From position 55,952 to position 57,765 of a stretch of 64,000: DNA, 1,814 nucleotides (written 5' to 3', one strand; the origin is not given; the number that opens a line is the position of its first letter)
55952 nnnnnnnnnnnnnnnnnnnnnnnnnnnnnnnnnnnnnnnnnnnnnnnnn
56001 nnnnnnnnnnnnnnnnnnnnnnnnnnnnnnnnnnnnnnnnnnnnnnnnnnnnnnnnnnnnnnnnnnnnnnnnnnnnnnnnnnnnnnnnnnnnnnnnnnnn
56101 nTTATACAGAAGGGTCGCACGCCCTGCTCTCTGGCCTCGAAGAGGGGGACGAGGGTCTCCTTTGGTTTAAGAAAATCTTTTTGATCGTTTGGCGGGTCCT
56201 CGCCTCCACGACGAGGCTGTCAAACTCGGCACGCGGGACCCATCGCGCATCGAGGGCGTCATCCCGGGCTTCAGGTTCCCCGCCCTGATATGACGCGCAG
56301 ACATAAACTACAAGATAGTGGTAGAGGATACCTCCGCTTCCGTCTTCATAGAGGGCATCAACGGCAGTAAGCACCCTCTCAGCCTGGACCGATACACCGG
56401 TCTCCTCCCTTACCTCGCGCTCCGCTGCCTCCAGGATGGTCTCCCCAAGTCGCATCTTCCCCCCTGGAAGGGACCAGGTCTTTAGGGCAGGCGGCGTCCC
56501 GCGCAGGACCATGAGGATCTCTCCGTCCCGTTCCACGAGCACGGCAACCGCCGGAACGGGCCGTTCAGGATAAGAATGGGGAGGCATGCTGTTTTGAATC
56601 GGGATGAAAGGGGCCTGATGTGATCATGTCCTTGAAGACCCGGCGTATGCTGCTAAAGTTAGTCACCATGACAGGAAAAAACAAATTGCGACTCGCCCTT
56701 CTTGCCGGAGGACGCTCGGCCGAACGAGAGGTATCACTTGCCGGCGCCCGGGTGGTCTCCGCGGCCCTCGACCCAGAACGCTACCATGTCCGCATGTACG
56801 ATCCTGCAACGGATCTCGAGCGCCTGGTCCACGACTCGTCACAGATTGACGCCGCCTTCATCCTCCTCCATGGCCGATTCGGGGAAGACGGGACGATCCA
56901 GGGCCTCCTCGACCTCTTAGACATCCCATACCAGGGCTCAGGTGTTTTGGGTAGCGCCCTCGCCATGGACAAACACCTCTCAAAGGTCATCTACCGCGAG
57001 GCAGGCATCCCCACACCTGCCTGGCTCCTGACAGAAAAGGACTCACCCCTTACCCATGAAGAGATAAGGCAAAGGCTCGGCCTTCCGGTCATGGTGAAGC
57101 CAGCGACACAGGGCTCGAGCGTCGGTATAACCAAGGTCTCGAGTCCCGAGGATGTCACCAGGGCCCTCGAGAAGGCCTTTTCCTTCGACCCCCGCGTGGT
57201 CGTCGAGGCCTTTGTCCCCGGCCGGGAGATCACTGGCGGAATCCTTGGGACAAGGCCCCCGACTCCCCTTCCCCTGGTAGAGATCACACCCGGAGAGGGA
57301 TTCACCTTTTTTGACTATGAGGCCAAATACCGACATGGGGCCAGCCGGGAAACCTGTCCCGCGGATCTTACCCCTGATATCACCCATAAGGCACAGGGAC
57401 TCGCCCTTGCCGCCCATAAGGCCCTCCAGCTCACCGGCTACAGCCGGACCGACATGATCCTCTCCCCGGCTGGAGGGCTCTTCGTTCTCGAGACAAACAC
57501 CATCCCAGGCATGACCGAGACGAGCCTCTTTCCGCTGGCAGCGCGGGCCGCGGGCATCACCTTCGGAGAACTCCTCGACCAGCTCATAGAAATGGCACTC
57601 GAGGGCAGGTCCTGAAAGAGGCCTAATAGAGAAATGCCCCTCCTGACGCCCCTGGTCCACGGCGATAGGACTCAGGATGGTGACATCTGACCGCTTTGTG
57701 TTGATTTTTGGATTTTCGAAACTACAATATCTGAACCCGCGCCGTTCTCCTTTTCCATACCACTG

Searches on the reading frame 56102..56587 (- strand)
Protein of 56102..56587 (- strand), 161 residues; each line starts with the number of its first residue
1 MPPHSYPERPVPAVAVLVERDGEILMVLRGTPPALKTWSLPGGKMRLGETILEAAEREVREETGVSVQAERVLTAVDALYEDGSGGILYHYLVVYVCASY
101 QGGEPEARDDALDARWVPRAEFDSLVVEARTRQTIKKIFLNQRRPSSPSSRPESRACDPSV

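Call 14: search_protein_families(library=pfam, proteins=[window:56102-56587:-], max_evalue=1)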
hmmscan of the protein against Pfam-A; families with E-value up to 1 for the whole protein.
window:56102-56587:- (161 aa): 2 families
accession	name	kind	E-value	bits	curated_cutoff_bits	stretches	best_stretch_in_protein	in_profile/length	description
PF00293.34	NUDIX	-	3.6e-20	72.8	21.1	1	11-128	3-124/134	NUDIX domain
PF14815.12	NUDIX_4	-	3.2e-05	24.1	35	1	13-133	1-109/113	NUDIX domain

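Call 15: search_protein_families(library=ncbifam, proteins=[window:56102-56587:-], max_evalue=1)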
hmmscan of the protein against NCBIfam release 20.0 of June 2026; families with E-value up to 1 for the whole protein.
window:56102-56587:- (161 aa): 26 families (the best 25 are shown)
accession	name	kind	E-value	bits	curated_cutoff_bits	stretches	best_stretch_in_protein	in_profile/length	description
NF006530.0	PRK08999.1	equivalog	3.6e-13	49.3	245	1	13-125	9-115/315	Nudix family hydrolase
NF041652.1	Nud_hyd_Dein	equivalog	6.7e-13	49.1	200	1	14-141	17-146/152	Nudix hydrolase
TIGR00586.1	mutt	equivalog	3.4e-09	36.8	97.9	1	13-102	8-97/129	8-oxo-dGTP diphosphatase MutT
NF052459.1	OxoGTPPhMutT1Mycb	equivalog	3.7e-09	36.1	475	1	33-135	26-122/292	8-oxo-(d)GTP phosphatase MutT1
NF003786.0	PRK05379.1-2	equivalog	1.7e-08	34.1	397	1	11-124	219-337/354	bifunctional nicotinamide-nucleotide adenylyltransferase/Nudix hydroxylase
NF003787.0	PRK05379.1-4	equivalog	1.7e-08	33.9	449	1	10-124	208-326/346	bifunctional nicotinamide-nucleotide adenylyltransferase/Nudix hydroxylase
NF003790.0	PRK05379.2-2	equivalog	3.4e-08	33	403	1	10-70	212-276/354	bifunctional nicotinamide mononucleotide adenylyltransferase/ADP-ribose pyrophosphatase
NF008044.0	PRK10776.1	equivalog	5e-08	32.9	148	1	13-123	7-111/130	8-oxo-dGTP diphosphatase MutT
NF003788.0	PRK05379.1-5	equivalog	5.3e-08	32.5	354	1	6-121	209-328/351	bifunctional nicotinamide-nucleotide adenylyltransferase/Nudix hydroxylase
NF012016.0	PRK15472.1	equivalog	1.6e-07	31.1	95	1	36-137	31-137/141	nucleoside triphosphatase NudI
NF007834.0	PRK10546.1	equivalog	3.4e-07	30.1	156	1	12-72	5-66/135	pyrimidine (deoxy)nucleoside triphosphate diphosphatase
NF003785.0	PRK05379.1-1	equivalog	4.8e-07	29.3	418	1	14-117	206-315/347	bifunctional nicotinamide-nucleotide adenylyltransferase/Nudix hydroxylase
NF003791.0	PRK05379.2-3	equivalog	5.4e-07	29.1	409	1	13-69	205-260/340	bifunctional nicotinamide-nucleotide adenylyltransferase/Nudix hydroxylase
NF006961.0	PRK09438.1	equivalog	5.8e-07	29.1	103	1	8-72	6-68/151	dihydroneopterin triphosphate diphosphatase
NF001299.0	PRK00241.1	equivalog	8.7e-07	28.7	158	1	5-74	130-197/263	NAD(+) diphosphatase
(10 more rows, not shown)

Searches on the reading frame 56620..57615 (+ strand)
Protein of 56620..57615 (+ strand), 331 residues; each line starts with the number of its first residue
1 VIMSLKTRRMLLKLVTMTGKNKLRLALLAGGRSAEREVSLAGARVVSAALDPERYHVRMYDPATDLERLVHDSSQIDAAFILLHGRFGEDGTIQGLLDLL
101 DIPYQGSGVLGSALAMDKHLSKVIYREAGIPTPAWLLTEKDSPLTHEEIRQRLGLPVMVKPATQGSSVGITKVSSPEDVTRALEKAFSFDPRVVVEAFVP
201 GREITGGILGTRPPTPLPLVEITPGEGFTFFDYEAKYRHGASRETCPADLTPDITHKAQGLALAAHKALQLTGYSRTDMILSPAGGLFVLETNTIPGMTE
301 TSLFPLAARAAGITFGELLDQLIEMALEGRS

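Call 14: search_protein_families(library=pfam, proteins=[window:56620-57615:+], max_evalue=1)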
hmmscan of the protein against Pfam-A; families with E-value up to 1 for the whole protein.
window:56620-57615:+ (331 aa): 8 families
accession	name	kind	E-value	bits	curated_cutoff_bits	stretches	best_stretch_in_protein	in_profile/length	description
PF07478.18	Dala_Dala_lig_C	-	2.4e-55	187.6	24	1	125-324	2-204/204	D-ala D-ala ligase C-terminus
PF01820.27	Dala_Dala_lig_N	-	1e-21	78.1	34.6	2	71-107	85-121/121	D-ala D-ala ligase N-terminus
PF02222.28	ATP-grasp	-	4.6e-07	30.1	27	1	125-205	3-83/179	ATP-grasp domain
PF02786.22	CPSase_L_D2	-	0.0035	17.3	19.8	1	117-293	1-177/211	Carbamoyl-phosphate synthase L chain, ATP binding domain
PF13535.11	ATP-grasp_4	-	0.0046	17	27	1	154-185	2-33/160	ATP-grasp domain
PF14397.11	ATPgrasp_ST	-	0.0092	15.6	31.4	1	258-300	218-260/278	Sugar-transfer associated ATP-grasp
PF08443.16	RimK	-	0.077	13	21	0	253-301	126-172/188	RimK-like ATP-grasp domain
PF01071.24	GARS_A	-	0.082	13.2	27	1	117-205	2-95/194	Phosphoribosylglycinamide synthetase, ATP-grasp (A) domain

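Call 25: find_related_loci(query=window:56620-57615:+, collection=genome_contigs, flank=10000)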
Query window:56620-57615:+ (331 aa) in genome_contigs; peptide patterns used: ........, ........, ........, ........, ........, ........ (x = any residue, [..] = any of these).
600 stretches matched a pattern (row limit reached: there are more); 595 encode a relative of the query (tblastn E <= 1e-3); the best 80 are kept; 80 distinct loci.
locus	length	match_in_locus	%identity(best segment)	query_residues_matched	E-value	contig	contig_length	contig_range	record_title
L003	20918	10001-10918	59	23-328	3e-117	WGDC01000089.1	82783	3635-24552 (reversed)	MAG: Deltaproteobacteria bacterium isolate S145_26 k151_81400, whole genome shotgun sequence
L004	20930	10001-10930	58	21-330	5e-115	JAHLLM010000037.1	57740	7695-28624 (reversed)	MAG: Desulfobulbaceae bacterium isolate MAG127 NODE_1407_length_57740_cov_191.735442, whole genome shotgun sequence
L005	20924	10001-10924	57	21-328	1e-113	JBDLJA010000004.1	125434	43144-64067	MAG: Thermodesulfobacteriota bacterium isolate MAG067 MAG067_4, whole genome shotgun sequence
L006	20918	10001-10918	57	21-327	4e-113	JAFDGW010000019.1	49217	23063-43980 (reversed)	MAG: Deltaproteobacteria bacterium isolate Meg22_1012_Bin_341 Meg22_1012_Bin_341_scaffold_1163, whole genome shotgun seq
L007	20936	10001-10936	55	20-331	8e-112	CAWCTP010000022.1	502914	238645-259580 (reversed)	MAG: uncultured delta proteobacterium isolate MFD05442.bin.2.256 genome assembly, contig: contig_7189, whole genome shot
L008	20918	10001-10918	58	21-327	8e-112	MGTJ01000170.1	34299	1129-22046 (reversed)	MAG: Desulfobacterales bacterium RIFOXYA12_FULL_46_15 rifixya3_full_scaffold_513, whole genome shotgun sequence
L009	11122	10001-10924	58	20-328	1e-110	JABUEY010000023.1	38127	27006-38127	MAG: Syntrophobacteraceae bacterium isolate Ch74 NODE_1396_length_38127_cov_4.58884_ID_8689375, whole genome shotgun seq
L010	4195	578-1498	56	21-328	2e-111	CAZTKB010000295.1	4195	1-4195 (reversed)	MAG TPA_asm: uncultured Desulfobacterales bacterium isolate binchicken_co168_200 genome assembly, contig: NODE_29664_len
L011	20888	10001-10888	58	20-315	4e-110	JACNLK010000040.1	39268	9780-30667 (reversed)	MAG: Candidatus Desulfatifera sulfidica NIOZ-UU_NODE_1030_length_39268_cov_7.78762, whole genome shotgun sequence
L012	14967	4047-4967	56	21-328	7e-110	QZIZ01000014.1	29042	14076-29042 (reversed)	MAG: Deltaproteobacteria bacterium isolate SURF_52 Ga0104751_1002417, whole genome shotgun sequence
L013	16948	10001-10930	57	21-330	2e-109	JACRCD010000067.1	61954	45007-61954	MAG: Deltaproteobacteria bacterium isolate NC_groundwater_1637_Pr3_B-0.1um_54_18 SR-2_scaffold_141_2320261, whole genome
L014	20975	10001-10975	56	6-330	5e-109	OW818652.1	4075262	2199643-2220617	Candidatus Electrothrix laxa isolate HOU-scMAG genome assembly, chromosome: 1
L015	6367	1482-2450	53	8-331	3e-109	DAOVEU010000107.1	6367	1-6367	MAG TPA_asm: Desulfobacterales bacterium isolate CSMAG_1091 CSMAG_1091_k141_5069697_length_6367_cov_15.4309, whole genom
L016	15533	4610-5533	55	22-330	4e-109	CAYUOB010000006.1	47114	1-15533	MAG TPA_asm: uncultured Desulfobacula sp. isolate binchicken_co291_193 genome assembly, contig: NODE_97_length_47114_cov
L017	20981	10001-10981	51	19-328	1e-108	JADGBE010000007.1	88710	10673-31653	MAG: Desulfamplus sp. isolate nS315bin44 nS315_bin44_NODE_7_length_88710_cov_42.278860, whole genome shotgun sequence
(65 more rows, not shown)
